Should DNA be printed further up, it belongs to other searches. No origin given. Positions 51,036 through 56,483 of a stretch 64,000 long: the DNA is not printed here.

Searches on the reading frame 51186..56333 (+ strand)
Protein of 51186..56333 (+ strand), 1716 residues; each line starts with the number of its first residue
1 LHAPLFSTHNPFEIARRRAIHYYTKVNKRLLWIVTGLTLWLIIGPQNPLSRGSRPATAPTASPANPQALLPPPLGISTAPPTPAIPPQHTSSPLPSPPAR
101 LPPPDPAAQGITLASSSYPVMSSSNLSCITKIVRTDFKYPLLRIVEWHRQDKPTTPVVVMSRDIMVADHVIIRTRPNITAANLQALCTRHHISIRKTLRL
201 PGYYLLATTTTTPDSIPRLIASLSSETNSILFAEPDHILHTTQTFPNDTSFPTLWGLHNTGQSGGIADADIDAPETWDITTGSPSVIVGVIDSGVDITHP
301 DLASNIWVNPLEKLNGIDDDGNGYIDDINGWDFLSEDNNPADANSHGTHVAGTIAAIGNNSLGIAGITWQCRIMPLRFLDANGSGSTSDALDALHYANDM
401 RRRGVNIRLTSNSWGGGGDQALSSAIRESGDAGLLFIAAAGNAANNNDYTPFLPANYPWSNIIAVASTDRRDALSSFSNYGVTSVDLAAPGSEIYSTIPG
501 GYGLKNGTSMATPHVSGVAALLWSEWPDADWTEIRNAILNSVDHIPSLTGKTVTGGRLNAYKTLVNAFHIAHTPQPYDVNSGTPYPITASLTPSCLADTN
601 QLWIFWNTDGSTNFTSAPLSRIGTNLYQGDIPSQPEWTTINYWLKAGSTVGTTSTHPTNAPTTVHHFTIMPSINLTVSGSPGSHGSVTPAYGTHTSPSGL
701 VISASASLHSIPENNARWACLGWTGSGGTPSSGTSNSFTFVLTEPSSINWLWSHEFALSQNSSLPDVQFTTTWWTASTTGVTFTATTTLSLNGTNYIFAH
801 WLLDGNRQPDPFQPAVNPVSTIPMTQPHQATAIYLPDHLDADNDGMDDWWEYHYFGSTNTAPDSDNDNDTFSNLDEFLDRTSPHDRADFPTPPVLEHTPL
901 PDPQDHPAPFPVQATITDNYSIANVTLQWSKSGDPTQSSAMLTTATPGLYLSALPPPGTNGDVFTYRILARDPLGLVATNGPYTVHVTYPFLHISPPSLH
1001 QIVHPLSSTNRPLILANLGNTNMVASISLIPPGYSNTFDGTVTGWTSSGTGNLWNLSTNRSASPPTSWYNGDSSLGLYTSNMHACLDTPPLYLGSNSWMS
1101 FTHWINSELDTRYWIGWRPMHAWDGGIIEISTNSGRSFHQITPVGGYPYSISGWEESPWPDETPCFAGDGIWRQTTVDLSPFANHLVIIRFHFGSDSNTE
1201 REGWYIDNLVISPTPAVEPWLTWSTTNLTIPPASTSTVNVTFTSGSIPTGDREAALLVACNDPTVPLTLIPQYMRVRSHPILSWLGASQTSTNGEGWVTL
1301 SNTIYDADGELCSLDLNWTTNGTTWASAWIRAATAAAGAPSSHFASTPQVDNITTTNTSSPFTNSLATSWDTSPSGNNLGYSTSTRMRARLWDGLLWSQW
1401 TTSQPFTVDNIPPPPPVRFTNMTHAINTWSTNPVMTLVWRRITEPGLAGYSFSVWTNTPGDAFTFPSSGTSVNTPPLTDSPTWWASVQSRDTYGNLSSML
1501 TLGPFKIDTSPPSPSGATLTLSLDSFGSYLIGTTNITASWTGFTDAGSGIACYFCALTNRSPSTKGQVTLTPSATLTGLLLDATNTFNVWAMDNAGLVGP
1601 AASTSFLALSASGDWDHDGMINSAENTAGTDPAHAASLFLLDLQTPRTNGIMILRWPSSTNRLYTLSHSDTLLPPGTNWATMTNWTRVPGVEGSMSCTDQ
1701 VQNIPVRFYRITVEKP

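Call 4: search_protein_families(library=pfam, proteins=[window:51186-56333:+], max_evalue=1)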
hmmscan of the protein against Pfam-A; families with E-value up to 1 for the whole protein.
window:51186-56333:+ (1716 aa): 1 family
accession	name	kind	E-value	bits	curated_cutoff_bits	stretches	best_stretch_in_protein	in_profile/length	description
PF00082.27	Peptidase_S8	-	4.9e-56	190.6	21.8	1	285-542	3-273/288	Subtilase family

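Call 5: search_protein_families(library=ncbifam, proteins=[window:51186-56333:+], max_evalue=1)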
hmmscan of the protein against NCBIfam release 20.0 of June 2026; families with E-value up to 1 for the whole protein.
window:51186-56333:+ (1716 aa): 10 families
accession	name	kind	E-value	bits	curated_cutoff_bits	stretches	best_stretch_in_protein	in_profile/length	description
TIGR03921.1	T7SS_mycosin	equivalog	1.6e-44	152.5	278.75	1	273-593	3-315/353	type VII secretion-associated serine protease mycosin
NF033595.1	denti_PrtP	equivalog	3.8e-25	88.5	300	2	278-389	184-294/606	dentilisin complex serine proteinase subunit PrtP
TIGR03895.1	protease_PatA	subfamily_domain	4.6e-15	55.4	421.05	1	346-542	1-200/606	PatA/PatG family cyanobactin maturation protease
NF051851.1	AtpSerPepEprS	equivalog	1.3e-12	46.6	1700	2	477-530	270-325/988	autotransporter serine peptidase EprS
NF040809.1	germ_prot_CspBA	exception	4.1e-12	44.6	1250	2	460-523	403-473/1099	bifunctional germination protease/germinant receptor pseudoprotease CspBA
NF038112.1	myxo_dep_M36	subfamily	1.6e-07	28.9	1500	1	1036-1212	989-1167/1604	myxosortase-dependent M36 family metallopeptidase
NF049966.1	QH_SP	equivalog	6.6e-07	28.9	165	1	288-539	2-208/219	subtilisin-like serine protease QhpE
NF040553.1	SGO_0316_fam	subfamily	2.3e-06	25.6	1400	1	473-522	652-707/1486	SGO_0316/SGO_0317 family LPXTG-anchored serine peptidase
NF042425.1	Amuc_1099_fam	equivalog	3.7e-06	26.7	50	1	860-891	124-155/321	Amuc_1099 family pilus-like system protein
NF038111.1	rhom_dep_M36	equivalog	5.4e-06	24.1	1700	1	1107-1212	1052-1164/1315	rhombosortase-dependent M36 family metallopeptidase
